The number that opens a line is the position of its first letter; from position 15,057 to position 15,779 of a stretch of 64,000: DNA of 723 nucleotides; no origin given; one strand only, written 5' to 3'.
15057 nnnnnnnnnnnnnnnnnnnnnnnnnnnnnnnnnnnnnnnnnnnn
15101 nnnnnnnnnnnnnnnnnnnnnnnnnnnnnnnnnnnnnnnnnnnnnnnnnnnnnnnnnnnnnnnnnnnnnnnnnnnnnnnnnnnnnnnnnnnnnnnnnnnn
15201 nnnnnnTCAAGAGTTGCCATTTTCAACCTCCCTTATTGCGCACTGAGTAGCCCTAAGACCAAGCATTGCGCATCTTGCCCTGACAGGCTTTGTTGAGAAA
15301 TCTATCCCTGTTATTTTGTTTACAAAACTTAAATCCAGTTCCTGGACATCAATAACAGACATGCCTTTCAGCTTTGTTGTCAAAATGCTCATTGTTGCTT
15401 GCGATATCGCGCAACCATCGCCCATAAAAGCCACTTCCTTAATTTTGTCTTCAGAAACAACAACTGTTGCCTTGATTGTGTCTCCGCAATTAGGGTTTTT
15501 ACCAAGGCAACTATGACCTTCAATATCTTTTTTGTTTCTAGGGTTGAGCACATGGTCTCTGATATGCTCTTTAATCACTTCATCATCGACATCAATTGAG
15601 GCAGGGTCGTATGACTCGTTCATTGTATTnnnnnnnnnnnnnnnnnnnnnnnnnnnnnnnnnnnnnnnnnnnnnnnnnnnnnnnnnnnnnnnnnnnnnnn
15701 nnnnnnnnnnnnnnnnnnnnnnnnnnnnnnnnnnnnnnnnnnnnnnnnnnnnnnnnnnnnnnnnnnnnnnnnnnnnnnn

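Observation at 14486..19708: suf operon in non-canonical order with a SufS-SufU fusion protein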

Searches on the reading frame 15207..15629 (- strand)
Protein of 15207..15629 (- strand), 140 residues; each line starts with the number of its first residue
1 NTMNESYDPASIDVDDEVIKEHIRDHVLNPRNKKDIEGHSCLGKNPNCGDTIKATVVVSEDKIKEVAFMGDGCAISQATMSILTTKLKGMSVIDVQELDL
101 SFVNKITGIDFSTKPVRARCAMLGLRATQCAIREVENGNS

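Call 15: search_solved_structures(query=window:15210-15617:-, max_evalue=0.01, show_alignments=4)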
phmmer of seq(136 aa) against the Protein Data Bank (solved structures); distinct sequences matched with E-value up to 0.01: 33.
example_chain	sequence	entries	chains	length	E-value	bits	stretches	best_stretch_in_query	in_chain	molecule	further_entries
5xt5_D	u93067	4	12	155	6.6e-15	58.5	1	12-107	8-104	Zinc-dependent sulfurtransferase SufU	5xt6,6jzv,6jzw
1xjs_A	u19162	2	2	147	7.2e-15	58.4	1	12-104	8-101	NifU-like protein | SufU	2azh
2qq4_A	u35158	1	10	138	1.4e-14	57.4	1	10-100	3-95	Iron-sulfur cluster biosynthesis protein IscU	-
1su0_B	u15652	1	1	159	5.2e-12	49.1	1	19-98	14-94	NifU like protein IscU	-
9dcl_A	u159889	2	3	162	3.1e-10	43.4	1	13-91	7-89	Possible nitrogen fixation related protein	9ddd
8odq_A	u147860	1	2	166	3.3e-10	43.3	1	13-91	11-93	Nitrogen fixation protein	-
7c8m_A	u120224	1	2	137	5.8e-10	42.5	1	17-130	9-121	Nitrogen-fixing NifU domain protein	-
7c8n_A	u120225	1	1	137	7.7e-10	42.1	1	17-130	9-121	Nitrogen-fixing NifU domain protein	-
9wfy_D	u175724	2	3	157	1e-09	41.8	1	16-130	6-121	Iron-sulfur cluster assembly scaffold protein IscU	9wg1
7cnv_A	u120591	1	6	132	1.2e-09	41.5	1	17-129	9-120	Nitrogen-fixing NifU domain protein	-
9wcv_A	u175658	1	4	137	7.9e-09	38.9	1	17-130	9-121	Nitrogen-fixing NifU domain protein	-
4eb5_C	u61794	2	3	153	1e-08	38.5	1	17-101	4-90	NifU protein (NifU-1)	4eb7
7c8o_A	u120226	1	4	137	1e-08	38.5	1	17-130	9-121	Nitrogen-fixing NifU domain protein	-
2z7e_A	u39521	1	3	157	1.3e-08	38.1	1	16-130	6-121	NifU-like protein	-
6a6f_A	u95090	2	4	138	1.9e-08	37.6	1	35-108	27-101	Iron-sulfur cluster assembly scaffold protein NifU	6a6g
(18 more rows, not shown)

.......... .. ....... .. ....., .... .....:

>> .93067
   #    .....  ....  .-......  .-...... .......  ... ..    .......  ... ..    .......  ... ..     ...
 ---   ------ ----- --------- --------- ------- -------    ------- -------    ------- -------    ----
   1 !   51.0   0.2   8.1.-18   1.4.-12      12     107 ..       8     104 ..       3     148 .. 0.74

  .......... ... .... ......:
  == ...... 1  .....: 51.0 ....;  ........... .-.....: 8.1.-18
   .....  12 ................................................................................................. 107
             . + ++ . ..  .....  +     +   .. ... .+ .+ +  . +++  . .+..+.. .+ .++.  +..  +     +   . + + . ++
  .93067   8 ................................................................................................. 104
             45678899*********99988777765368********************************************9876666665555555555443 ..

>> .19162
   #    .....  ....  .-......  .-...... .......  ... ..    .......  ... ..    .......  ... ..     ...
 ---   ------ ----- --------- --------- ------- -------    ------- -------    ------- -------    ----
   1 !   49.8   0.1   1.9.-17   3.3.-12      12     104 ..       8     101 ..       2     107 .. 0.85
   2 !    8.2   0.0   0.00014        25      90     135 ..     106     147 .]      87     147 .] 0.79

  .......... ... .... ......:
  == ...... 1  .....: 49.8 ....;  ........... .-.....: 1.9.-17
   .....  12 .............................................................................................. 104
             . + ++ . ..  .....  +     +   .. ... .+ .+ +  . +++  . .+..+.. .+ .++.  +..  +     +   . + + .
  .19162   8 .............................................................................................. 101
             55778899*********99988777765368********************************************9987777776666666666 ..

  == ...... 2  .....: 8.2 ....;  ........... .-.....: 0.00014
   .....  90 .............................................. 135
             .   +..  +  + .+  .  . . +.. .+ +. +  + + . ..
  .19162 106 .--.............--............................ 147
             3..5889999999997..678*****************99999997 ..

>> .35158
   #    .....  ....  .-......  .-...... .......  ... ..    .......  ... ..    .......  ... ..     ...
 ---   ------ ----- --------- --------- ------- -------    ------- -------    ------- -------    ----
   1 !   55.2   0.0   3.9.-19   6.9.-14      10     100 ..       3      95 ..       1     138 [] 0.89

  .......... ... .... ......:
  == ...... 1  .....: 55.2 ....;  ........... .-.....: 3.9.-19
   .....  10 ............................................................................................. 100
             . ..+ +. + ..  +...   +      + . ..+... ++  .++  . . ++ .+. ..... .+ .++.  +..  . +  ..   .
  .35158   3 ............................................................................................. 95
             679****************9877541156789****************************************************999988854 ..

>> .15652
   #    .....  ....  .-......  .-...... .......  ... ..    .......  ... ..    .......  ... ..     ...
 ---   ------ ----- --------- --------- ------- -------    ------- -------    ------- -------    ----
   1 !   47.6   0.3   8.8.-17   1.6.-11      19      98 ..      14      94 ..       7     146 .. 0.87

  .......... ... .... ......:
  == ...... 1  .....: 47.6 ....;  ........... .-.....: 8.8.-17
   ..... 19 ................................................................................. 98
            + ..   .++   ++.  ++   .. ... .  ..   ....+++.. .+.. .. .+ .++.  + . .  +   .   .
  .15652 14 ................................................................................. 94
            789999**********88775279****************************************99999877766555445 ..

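Call 22: search_protein_representatives(protein=window:15207-15629:-)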
Query: 140 residues. Proteins with E-value up to 0.001 (for the whole library): 4229; up to 1e-10: 416; up to 1e-30: 1. The best 150 are listed.
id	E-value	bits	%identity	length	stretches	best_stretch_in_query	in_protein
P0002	1.7e-33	131.6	51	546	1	11-136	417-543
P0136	4.3e-24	101.2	43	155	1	12-137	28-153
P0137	1.2e-23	99.8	45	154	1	12-139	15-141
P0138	6.2e-21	91.0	47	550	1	13-136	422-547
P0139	3.9e-20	88.4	44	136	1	16-134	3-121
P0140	1.2e-19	86.8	40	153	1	3-135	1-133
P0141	2.3e-19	85.9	43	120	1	16-132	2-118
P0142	2.4e-19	85.9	38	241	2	20-102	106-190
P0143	3.9e-19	85.2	40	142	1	10-133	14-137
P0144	2.3e-18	82.7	38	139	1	6-139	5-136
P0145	8.7e-18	80.8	37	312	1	11-136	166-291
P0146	1.4e-17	80.1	41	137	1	21-135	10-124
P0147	1.5e-17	80.0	40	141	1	14-132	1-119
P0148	1.5e-17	80.0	43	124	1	16-133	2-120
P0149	1.6e-17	80.0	38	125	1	16-137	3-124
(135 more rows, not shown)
